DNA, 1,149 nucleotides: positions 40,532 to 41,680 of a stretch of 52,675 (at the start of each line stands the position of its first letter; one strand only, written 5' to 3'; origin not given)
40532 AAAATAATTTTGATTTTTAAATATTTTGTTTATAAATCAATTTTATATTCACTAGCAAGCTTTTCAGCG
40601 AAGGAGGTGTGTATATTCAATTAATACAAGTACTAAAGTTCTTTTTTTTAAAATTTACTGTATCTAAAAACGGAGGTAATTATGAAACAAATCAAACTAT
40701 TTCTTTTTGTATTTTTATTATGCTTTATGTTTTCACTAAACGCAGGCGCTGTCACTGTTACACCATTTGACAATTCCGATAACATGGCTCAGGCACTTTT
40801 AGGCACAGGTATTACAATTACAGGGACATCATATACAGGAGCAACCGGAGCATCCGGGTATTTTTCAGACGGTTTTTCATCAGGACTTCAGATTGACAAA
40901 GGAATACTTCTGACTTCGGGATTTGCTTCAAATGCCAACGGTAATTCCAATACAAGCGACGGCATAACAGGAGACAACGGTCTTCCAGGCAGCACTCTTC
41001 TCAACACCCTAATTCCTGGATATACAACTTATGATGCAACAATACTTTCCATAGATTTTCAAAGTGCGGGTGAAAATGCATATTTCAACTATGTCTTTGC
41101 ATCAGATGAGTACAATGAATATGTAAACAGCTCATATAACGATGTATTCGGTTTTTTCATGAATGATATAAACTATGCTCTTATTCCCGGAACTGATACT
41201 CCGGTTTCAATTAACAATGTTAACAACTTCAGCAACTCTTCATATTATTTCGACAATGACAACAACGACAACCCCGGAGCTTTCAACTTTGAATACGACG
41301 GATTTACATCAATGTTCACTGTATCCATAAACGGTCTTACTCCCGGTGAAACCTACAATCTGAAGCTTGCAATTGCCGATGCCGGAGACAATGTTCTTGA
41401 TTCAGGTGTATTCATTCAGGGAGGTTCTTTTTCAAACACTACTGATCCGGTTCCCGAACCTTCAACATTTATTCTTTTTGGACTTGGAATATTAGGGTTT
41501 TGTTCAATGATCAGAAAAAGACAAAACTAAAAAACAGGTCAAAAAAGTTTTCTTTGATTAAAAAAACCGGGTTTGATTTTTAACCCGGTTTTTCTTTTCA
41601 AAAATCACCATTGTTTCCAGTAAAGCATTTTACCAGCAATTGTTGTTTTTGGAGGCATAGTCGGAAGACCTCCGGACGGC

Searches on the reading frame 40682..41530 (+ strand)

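Call 9: search_protein_families(library=pfam, max_evalue=0.1, proteins=[window:40682-41530:+])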
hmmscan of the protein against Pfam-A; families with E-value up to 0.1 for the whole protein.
window:40682-41530:+ (282 aa): 1 family
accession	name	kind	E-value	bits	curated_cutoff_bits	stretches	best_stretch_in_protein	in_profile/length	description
PF07589.16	PEP-CTERM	-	1.8e-07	31.4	20.7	1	256-279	1-24/24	PEP-CTERM motif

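Call 11: search_protein_families(library=ncbifam, max_evalue=0.01, proteins=[window:40682-41530:+])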
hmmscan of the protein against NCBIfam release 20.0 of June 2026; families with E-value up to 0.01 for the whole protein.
window:40682-41530:+ (282 aa): 7 families
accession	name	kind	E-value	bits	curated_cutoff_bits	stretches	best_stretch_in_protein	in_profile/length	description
NF038133.1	choice_anch_L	domain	9.5e-74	247.5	27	1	34-250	2-219/219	choice-of-anchor L domain-containing protein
NF041538.1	PEP_EDSA_1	subfamily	7.8e-07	29.1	100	1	185-280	238-307/307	EDSAP-1 family PEP-CTERM protein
TIGR02595.1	PEP_CTERM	domain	4.7e-05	23.9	16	1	257-281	1-24/24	PEP-CTERM sorting domain-containing protein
NF038125.1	PEP_CTERM_THxN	subfamily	8.2e-05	22.3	85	1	201-280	162-246/246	THxN family PEP-CTERM protein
NF038126.1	PEP_CTERM_FxDxF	subfamily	0.00028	21.1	50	1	150-276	45-163/165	FxDxF family PEP-CTERM protein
NF033554.9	floc_PepA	equivalog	0.002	18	80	1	11-280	7-260/261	flocculation-associated PEP-CTERM protein PepA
NF041927.1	Xrt_dep_XDP1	equivalog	0.0044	17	125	1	252-280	214-242/242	exosortase-dependent surface protein XDP1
